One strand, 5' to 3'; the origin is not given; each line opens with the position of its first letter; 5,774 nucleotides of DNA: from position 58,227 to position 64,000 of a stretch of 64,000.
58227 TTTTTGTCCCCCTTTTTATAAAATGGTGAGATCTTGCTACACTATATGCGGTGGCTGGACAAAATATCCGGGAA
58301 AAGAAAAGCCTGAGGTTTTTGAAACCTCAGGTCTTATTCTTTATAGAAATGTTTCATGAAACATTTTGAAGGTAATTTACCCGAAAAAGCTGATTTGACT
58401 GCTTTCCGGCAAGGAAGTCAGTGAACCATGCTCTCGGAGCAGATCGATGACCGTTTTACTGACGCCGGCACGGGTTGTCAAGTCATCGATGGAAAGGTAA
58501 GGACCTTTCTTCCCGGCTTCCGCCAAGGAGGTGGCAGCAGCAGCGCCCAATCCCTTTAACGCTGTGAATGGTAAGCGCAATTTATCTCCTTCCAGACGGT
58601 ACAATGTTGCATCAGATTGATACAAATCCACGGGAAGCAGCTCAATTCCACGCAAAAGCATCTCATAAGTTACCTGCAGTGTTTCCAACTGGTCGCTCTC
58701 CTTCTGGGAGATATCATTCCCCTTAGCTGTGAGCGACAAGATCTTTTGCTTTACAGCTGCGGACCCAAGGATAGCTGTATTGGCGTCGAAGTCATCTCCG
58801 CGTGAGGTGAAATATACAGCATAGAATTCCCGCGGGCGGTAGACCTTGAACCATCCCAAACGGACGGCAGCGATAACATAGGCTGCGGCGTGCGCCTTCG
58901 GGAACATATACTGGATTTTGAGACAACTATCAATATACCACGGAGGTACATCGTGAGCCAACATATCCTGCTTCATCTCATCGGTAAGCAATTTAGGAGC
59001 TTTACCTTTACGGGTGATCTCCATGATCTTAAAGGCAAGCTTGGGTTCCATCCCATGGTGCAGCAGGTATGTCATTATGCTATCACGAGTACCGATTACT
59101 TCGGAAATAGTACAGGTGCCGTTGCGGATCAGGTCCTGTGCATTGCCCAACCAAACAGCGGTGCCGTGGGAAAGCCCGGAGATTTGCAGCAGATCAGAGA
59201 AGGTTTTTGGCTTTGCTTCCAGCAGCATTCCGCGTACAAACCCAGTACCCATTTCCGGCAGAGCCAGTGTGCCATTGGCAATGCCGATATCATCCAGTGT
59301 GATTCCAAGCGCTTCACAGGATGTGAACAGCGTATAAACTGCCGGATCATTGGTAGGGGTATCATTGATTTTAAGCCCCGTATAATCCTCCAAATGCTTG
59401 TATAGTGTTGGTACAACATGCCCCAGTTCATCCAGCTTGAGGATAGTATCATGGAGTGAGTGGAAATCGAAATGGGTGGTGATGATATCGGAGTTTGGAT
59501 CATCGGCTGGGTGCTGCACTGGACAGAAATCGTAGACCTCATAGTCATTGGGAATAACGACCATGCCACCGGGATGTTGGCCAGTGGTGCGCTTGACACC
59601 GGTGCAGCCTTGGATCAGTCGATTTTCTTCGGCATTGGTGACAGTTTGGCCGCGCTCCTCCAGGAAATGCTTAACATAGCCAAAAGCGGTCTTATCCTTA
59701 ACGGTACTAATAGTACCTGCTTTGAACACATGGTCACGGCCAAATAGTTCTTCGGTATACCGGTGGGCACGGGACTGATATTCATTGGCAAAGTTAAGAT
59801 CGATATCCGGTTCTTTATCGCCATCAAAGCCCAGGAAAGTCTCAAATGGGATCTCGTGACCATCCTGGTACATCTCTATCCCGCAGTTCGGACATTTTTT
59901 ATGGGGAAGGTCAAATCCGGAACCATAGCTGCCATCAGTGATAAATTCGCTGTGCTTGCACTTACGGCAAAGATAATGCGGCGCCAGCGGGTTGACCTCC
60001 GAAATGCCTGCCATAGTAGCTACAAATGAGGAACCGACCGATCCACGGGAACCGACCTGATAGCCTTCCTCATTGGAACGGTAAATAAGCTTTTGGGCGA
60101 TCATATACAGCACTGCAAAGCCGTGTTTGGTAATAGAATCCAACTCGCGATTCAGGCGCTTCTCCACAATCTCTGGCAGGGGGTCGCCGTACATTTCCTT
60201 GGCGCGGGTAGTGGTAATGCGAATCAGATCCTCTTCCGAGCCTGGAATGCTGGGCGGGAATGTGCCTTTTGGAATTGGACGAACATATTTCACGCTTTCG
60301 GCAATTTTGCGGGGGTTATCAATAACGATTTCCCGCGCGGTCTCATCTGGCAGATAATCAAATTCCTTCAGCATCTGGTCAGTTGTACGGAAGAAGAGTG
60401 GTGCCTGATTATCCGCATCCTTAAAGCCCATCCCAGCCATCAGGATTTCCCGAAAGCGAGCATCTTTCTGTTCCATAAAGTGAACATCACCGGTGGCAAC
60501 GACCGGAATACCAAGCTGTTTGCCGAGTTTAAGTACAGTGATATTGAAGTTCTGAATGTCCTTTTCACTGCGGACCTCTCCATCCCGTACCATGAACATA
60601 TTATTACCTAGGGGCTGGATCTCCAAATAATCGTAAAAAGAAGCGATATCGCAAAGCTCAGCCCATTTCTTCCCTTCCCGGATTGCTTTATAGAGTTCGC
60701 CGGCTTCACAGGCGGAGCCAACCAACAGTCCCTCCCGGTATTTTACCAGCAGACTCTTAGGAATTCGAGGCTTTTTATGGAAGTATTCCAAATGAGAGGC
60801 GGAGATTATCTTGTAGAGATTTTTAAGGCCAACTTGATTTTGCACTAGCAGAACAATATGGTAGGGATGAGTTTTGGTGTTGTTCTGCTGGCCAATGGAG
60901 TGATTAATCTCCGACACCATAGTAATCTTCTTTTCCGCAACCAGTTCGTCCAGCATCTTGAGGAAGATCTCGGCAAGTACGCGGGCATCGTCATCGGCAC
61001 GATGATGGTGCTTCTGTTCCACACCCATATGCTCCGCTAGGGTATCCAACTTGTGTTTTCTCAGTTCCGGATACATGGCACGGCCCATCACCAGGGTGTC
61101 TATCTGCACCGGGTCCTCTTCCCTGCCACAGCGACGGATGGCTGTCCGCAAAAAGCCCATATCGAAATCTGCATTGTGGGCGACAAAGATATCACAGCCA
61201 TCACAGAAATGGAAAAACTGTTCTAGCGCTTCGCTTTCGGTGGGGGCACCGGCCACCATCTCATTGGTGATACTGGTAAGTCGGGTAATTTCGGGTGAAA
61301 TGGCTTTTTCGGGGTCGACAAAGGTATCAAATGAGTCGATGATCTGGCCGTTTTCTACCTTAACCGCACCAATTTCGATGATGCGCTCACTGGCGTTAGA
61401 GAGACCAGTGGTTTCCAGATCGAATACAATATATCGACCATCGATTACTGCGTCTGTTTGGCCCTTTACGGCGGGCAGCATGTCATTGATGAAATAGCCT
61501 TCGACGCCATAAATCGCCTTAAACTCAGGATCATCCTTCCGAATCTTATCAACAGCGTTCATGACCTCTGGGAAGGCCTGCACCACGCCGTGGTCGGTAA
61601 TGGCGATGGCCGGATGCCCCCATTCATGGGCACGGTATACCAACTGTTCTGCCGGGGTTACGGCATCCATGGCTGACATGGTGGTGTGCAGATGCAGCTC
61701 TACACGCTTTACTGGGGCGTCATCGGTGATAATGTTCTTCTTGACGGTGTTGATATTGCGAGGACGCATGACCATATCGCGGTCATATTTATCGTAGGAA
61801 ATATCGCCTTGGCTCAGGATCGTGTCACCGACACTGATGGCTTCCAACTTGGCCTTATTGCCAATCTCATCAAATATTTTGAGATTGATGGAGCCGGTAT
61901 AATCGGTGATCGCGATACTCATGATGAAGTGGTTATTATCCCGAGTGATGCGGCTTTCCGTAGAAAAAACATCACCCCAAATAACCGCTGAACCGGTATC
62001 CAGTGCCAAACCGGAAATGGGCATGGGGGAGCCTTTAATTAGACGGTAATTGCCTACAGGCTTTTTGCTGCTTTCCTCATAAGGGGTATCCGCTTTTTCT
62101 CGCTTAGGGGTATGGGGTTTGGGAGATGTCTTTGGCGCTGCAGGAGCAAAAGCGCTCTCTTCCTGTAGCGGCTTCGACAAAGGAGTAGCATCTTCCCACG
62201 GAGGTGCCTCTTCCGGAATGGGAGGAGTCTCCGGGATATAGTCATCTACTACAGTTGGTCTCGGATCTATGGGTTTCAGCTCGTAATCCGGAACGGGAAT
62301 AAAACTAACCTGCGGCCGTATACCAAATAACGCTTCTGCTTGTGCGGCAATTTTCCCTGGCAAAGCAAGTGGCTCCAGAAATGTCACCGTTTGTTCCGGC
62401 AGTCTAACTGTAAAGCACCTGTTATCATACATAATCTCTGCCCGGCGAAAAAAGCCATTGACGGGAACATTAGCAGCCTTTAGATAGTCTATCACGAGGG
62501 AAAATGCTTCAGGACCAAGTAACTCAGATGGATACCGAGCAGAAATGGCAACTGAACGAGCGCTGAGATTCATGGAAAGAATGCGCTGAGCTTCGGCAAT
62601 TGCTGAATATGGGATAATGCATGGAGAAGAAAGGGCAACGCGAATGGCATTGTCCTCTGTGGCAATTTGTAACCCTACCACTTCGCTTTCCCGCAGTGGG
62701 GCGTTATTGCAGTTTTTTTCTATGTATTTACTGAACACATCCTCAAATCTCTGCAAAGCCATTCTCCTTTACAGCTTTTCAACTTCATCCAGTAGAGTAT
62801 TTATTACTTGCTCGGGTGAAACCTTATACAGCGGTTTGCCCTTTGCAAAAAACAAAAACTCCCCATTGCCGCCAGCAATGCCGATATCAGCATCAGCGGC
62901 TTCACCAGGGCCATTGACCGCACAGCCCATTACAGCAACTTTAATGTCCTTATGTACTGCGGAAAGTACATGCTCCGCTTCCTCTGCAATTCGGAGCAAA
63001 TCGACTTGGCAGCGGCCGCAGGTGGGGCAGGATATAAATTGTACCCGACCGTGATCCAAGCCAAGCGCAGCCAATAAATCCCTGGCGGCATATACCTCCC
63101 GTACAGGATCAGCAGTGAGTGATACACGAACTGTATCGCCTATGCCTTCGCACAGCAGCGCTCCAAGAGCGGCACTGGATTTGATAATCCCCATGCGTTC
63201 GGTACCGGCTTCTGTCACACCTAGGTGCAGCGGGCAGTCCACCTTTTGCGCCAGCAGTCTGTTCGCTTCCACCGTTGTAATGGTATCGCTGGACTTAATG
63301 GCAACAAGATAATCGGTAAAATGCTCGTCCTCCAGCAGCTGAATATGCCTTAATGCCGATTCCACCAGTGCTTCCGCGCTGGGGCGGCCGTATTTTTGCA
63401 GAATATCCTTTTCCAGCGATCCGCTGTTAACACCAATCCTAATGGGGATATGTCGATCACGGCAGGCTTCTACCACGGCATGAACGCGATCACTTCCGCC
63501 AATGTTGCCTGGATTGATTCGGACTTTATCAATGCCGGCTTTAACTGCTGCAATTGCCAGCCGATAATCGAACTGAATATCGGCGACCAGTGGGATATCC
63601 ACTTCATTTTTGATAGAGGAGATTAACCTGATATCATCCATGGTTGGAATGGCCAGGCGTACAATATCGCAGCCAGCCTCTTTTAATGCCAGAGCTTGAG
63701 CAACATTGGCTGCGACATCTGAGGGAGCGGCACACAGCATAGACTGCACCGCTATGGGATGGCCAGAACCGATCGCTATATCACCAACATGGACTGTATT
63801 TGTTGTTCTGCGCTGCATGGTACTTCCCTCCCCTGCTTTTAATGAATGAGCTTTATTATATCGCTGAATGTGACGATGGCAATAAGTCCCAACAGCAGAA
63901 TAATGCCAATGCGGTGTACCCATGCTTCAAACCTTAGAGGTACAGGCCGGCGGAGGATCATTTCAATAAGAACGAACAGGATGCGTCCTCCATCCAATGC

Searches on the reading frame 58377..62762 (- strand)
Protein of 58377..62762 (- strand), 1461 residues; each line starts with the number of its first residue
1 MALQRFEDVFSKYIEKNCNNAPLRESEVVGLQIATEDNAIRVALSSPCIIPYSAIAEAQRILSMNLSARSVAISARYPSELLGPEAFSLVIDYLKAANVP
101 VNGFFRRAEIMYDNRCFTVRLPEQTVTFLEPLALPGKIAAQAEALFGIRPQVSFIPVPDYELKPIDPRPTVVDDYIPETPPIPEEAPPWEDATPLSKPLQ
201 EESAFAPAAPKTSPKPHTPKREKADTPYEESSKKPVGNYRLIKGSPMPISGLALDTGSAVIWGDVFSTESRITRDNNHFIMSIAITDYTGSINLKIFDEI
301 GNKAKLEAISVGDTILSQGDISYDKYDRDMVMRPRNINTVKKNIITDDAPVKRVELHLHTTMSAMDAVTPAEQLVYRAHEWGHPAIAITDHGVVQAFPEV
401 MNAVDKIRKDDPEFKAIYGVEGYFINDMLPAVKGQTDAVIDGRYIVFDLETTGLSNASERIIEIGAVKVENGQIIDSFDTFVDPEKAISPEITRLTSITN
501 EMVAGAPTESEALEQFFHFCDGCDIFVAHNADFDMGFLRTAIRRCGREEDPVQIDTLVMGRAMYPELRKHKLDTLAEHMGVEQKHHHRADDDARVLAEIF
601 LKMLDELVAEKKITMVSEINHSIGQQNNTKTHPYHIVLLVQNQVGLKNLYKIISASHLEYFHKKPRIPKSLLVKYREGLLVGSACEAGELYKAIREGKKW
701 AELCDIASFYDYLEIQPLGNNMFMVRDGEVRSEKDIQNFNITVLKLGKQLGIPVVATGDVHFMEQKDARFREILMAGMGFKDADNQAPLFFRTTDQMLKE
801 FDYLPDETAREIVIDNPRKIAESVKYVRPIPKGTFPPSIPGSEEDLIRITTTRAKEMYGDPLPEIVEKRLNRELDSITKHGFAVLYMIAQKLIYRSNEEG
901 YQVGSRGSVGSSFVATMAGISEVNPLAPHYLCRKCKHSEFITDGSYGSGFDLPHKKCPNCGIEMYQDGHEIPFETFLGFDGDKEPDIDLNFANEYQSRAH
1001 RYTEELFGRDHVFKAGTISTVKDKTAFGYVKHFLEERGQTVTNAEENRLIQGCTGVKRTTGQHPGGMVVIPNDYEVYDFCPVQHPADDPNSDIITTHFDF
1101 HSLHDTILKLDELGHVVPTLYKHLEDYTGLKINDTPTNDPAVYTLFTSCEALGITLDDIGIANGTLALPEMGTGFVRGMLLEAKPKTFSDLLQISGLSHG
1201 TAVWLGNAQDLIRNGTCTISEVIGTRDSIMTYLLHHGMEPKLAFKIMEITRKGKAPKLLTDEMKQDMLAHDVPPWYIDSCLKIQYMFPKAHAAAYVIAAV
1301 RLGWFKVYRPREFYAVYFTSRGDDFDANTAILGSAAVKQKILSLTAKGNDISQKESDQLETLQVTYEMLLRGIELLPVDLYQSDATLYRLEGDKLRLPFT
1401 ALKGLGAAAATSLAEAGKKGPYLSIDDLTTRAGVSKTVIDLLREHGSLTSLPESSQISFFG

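Call 23: search_protein_families(library=pfam, proteins=[window:58377-62762:-], max_evalue=0.001)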
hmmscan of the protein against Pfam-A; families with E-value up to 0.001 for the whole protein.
window:58377-62762:- (1461 aa): 8 families
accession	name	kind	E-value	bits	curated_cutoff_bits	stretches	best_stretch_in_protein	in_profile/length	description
PF07733.18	DNA_pol3_alpha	-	3.6e-56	191.1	23.9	2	846-1035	3-152/260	Bacterial DNA polymerase III alpha NTPase domain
PF00929.31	RNase_T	-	3.3e-41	142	24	1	445-600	1-164/164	Exonuclease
PF02811.25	PHP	-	5.4e-30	105.3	26.4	2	355-425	1-66/164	PHP domain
PF17657.6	DNA_pol3_finger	-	1.2e-19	70.7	22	1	1128-1262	18-154/166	Bacterial DNA polymerase III alpha subunit finger domain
PF14579.12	HHH_6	-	1.6e-12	47.9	25.6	1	1372-1453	1-85/90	Helix-hairpin-helix motif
PF16473.11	Rv2179c-like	-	3.2e-09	37.2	27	1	445-600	3-173/177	3'-5' exoribonuclease Rv2179c-like domain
PF13482.12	RNase_H_2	-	0.00073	20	22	0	446-584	2-118/165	RNase_H superfamily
PF21762.3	DEDDh_C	-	0.00074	20.1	27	0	525-603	109-188/188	DNA polymerase III subunit epsilon-like, C-terminal domain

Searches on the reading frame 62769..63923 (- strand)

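Call 23: search_protein_families(library=pfam, proteins=[window:62769-63923:-], max_evalue=0.001)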
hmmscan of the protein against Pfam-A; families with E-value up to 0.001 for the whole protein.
window:62769-63923:- (384 aa): 1 family
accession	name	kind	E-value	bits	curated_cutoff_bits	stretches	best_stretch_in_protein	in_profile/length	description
PF04551.19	GcpE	-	1e-142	475.6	32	1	41-383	1-343/343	GcpE protein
